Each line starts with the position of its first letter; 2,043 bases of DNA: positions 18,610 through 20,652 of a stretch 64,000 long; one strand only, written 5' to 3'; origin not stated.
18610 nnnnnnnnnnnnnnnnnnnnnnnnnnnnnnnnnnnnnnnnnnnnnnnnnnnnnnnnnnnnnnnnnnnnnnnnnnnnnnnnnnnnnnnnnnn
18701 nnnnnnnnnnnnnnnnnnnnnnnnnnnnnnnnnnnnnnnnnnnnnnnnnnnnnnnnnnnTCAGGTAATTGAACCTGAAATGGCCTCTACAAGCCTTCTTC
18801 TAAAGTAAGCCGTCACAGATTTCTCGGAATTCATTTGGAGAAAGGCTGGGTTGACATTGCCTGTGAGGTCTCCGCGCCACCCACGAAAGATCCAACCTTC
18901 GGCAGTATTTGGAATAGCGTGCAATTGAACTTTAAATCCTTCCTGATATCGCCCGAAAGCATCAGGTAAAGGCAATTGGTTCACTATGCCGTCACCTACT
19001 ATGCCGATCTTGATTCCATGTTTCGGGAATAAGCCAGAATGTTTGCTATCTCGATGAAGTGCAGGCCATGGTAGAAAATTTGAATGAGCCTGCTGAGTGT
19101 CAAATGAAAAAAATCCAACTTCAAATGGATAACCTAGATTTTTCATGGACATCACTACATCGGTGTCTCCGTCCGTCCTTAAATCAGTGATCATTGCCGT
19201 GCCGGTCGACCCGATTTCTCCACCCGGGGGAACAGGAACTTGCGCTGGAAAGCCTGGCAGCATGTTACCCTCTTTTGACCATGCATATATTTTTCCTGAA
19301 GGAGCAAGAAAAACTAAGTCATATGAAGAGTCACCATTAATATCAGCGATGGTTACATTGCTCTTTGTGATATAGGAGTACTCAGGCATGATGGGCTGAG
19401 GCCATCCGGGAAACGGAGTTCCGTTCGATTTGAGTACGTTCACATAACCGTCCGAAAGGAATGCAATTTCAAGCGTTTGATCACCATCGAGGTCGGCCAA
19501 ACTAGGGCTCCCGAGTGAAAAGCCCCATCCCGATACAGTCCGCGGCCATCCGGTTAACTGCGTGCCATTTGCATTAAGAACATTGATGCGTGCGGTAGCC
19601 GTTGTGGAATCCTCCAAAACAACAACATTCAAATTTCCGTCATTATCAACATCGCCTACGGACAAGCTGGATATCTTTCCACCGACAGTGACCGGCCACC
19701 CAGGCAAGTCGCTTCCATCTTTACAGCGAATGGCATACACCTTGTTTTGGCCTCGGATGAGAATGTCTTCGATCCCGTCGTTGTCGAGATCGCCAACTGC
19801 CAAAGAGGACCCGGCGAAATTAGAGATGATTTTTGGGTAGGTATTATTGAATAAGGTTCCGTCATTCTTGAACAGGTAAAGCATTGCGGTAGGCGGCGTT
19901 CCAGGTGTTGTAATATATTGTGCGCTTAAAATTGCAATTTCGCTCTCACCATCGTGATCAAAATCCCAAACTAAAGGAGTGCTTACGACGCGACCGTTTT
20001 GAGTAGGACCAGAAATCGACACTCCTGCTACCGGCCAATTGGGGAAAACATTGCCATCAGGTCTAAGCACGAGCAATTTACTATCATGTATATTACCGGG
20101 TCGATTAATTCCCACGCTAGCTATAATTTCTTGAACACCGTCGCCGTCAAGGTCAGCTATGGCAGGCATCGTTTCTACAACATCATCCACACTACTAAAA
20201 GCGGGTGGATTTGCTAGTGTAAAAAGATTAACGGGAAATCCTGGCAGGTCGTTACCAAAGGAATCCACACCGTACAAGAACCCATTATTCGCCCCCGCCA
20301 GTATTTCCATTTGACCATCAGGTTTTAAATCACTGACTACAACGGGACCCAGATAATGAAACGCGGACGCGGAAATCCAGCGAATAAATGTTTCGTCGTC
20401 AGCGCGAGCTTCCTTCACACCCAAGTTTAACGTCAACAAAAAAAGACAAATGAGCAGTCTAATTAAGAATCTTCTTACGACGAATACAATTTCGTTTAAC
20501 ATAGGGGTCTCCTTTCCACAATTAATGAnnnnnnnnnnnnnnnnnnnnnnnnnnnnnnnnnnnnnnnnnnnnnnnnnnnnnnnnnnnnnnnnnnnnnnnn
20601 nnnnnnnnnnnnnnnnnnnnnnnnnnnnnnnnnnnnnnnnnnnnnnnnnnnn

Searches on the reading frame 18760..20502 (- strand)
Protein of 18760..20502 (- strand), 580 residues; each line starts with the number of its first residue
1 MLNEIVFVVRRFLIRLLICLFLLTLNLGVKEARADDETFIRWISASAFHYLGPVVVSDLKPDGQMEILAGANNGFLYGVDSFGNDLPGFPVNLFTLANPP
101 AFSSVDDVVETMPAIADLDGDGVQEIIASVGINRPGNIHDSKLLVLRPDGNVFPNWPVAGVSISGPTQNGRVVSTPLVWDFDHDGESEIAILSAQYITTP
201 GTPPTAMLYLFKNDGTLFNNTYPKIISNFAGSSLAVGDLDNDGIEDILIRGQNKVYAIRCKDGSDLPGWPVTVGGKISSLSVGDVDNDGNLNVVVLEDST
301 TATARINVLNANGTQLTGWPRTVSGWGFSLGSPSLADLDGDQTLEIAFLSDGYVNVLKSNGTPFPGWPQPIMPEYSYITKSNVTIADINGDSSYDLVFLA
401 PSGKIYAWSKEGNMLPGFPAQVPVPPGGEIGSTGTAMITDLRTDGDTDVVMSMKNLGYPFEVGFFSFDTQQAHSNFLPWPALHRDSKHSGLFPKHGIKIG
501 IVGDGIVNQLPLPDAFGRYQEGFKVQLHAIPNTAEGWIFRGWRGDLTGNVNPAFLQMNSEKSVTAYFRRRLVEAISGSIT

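Call 42: search_protein_families(library=pfam, proteins=[window:18760-20502:-], max_evalue=0.00001)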
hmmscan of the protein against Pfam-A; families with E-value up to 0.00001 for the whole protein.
window:18760-20502:- (580 aa): 4 families
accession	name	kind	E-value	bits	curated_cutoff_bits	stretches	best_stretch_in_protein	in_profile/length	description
PF13517.12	FG-GAP_3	-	7.7e-26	90.9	26.9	3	180-249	1-61/61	FG-GAP-like repeat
PF01839.29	FG-GAP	-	1.2e-13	51.1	22.1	0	230-256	1-35/37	FG-GAP repeat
PF18998.6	Flg_new_2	-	2.6e-06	27.8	23.6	0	517-569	17-71/73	Divergent InlB B-repeat domain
PF25292.1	Beta-prop_CGLA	-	3.8e-06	27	26.8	0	54-89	34-69/316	Lambda-carrageenase beta-propeller domain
